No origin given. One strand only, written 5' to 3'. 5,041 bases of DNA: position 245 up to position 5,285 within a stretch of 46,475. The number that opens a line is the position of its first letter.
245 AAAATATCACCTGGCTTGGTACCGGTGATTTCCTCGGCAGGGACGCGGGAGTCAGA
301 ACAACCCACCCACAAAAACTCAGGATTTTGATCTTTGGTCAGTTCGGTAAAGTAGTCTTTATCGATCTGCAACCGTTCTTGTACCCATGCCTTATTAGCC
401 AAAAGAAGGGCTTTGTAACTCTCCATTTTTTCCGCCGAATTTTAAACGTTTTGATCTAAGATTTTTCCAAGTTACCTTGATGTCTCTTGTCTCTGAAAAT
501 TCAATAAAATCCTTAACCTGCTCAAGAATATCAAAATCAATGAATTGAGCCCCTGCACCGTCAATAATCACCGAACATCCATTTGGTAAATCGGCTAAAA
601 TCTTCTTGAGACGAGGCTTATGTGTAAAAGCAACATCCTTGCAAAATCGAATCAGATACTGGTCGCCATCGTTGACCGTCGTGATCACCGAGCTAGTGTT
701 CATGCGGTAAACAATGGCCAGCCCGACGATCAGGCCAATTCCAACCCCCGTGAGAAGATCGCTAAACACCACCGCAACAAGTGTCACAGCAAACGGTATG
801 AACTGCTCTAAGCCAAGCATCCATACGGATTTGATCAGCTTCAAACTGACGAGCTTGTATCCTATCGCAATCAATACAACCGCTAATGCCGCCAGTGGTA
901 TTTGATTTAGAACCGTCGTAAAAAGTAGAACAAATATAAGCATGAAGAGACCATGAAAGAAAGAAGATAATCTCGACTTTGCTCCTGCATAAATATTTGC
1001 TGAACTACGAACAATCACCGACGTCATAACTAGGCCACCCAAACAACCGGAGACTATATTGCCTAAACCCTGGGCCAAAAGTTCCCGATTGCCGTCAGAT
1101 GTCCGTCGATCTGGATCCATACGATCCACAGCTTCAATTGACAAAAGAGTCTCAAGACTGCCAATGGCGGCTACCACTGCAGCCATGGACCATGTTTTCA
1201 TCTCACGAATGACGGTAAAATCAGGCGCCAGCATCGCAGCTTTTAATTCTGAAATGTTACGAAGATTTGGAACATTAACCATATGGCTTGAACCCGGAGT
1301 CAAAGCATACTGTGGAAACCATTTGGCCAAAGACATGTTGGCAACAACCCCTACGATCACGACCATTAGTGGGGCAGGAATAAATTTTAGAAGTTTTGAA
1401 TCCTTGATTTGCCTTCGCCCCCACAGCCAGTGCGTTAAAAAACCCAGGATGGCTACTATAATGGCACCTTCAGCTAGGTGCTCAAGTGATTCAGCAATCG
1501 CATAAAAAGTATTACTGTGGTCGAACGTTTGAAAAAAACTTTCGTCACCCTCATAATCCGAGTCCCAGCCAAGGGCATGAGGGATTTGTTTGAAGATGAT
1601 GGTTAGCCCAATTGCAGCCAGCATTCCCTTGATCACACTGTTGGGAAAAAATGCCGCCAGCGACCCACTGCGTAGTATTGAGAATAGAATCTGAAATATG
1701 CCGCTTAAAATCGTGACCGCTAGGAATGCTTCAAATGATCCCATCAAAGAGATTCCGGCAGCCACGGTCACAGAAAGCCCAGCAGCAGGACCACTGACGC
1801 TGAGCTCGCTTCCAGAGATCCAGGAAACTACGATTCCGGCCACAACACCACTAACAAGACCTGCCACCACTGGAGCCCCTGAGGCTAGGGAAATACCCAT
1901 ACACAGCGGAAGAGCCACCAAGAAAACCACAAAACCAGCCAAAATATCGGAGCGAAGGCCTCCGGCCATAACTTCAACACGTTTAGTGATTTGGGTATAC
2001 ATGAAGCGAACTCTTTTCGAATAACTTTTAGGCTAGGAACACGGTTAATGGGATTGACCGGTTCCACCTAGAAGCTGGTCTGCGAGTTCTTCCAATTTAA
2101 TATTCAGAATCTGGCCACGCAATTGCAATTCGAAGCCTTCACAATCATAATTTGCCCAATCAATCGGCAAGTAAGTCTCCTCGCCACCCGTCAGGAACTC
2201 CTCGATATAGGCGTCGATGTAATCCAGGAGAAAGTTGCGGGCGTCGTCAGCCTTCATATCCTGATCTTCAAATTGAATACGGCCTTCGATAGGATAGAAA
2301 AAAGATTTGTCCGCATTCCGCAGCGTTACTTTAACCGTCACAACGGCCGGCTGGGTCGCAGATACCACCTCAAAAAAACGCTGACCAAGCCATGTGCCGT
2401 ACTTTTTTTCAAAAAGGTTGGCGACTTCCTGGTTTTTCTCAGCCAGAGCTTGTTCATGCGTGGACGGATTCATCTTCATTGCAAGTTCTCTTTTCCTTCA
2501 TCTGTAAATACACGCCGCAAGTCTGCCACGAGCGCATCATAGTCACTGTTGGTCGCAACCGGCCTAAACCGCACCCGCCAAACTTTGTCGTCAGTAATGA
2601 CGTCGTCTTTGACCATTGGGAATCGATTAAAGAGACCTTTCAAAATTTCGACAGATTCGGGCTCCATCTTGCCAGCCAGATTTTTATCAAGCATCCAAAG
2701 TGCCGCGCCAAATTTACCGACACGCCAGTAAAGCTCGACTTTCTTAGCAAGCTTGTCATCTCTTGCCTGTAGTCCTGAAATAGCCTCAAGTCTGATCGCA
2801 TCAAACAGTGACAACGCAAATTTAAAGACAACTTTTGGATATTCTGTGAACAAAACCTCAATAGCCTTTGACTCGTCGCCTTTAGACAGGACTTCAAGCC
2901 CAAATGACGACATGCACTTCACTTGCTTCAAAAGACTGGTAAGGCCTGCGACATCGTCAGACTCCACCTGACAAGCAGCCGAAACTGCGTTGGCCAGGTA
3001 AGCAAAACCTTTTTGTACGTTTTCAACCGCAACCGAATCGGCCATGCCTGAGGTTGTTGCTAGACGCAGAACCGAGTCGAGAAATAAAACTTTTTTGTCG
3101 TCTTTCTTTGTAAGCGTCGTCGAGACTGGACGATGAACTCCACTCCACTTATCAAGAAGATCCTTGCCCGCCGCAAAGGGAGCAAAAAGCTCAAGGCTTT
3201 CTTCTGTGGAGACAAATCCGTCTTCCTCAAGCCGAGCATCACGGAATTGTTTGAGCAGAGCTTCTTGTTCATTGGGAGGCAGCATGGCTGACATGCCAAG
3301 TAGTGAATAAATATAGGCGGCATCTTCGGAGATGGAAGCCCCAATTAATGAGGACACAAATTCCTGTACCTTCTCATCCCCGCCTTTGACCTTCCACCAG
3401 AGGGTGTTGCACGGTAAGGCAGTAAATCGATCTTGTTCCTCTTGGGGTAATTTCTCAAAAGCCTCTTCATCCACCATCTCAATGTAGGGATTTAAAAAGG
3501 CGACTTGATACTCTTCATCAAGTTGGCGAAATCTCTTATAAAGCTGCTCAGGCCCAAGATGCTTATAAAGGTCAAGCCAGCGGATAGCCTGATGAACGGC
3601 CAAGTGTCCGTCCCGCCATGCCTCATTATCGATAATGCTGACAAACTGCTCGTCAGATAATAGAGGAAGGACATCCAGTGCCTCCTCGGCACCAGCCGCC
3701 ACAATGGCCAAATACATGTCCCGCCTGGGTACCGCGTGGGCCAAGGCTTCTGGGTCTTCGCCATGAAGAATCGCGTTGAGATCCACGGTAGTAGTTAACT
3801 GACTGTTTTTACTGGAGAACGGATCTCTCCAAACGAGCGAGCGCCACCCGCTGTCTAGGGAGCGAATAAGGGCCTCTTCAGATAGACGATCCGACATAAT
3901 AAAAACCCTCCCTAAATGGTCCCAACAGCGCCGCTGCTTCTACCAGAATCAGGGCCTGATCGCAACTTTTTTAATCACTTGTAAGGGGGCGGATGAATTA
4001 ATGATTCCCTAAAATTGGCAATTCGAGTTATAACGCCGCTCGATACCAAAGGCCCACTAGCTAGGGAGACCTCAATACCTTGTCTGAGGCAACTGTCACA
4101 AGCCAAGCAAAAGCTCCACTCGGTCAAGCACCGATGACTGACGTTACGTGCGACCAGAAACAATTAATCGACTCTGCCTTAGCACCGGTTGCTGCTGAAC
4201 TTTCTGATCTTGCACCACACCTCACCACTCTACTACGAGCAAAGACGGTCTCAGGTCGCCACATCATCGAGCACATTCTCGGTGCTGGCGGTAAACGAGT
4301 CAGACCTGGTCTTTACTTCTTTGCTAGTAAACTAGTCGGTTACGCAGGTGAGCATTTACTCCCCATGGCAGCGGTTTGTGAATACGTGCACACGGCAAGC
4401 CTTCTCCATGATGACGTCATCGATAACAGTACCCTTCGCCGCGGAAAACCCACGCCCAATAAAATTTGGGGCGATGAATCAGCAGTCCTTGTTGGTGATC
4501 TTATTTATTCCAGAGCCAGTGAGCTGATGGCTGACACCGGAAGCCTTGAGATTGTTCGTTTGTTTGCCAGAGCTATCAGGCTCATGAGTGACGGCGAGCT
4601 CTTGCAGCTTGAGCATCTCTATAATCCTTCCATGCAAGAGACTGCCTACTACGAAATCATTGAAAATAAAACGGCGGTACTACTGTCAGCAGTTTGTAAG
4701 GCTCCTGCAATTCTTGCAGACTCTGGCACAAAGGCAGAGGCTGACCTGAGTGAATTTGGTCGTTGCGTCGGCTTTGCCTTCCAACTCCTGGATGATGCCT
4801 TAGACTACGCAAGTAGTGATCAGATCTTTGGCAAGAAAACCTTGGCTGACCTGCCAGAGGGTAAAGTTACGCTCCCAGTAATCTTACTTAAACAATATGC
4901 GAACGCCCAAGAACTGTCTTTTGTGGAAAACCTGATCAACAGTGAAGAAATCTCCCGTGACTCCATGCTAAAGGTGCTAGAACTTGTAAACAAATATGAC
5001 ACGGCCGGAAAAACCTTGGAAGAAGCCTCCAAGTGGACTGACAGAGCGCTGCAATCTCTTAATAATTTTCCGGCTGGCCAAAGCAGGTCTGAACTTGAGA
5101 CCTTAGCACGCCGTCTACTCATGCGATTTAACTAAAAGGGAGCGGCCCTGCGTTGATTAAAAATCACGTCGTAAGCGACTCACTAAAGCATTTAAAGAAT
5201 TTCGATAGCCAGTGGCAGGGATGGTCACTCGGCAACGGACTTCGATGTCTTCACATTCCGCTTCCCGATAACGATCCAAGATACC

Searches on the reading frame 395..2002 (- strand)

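Call 22: search_protein_families(library=pfam, proteins=[window:395-2002:-], max_evalue=0.001)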
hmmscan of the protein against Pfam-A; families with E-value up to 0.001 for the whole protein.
window:395-2002:- (535 aa): 2 families
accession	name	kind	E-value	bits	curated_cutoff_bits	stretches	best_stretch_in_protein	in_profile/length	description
PF00916.26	Sulfate_transp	-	2.3e-58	198.2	23.2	1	16-399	1-372/380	Sulfate permease family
PF16983.11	MFS_MOT1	-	0.00025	21.8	30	1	296-384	25-111/111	Molybdate transporter of MFS superfamily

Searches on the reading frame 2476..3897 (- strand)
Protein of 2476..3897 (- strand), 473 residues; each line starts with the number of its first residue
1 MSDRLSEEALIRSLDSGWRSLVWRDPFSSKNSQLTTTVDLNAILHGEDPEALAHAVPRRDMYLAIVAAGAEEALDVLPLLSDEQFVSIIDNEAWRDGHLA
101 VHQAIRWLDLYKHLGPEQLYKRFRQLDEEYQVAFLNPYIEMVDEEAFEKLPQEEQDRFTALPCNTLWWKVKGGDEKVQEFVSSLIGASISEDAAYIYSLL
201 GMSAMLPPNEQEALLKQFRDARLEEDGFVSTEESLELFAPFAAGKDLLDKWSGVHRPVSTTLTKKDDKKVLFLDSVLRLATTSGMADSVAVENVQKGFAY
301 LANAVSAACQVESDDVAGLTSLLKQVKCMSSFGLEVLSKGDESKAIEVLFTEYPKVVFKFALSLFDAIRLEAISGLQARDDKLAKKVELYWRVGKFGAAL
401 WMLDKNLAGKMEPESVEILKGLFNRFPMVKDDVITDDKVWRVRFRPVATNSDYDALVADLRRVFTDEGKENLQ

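Call 22: search_protein_families(library=pfam, proteins=[window:2476-3897:-], max_evalue=0.001)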
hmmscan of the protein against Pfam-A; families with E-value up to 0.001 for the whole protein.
window:2476-3897:- (473 aa): 1 family
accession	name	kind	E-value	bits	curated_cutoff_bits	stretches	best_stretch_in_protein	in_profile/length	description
PF19676.4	DUF6178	-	6.8e-44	150.7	25.5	1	33-372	18-359/561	Family of unknown function (DUF6178)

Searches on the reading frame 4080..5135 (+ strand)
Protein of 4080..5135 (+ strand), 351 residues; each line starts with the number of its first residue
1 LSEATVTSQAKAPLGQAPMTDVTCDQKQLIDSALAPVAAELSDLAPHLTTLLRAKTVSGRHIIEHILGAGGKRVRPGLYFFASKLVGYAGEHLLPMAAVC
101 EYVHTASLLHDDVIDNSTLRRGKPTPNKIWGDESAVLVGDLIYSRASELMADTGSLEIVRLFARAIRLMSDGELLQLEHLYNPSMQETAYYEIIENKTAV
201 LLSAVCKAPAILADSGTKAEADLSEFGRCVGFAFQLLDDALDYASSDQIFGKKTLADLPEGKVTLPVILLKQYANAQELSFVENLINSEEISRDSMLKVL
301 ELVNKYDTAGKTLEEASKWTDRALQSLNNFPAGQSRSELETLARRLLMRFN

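Call 22: search_protein_families(library=pfam, proteins=[window:4080-5135:+], max_evalue=0.001)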
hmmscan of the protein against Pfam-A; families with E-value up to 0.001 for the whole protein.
window:4080-5135:+ (351 aa): 1 family
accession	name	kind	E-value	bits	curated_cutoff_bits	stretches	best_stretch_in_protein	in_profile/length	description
PF00348.22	polyprenyl_synt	-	3.9e-65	220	27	1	61-301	6-249/251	Polyprenyl synthetase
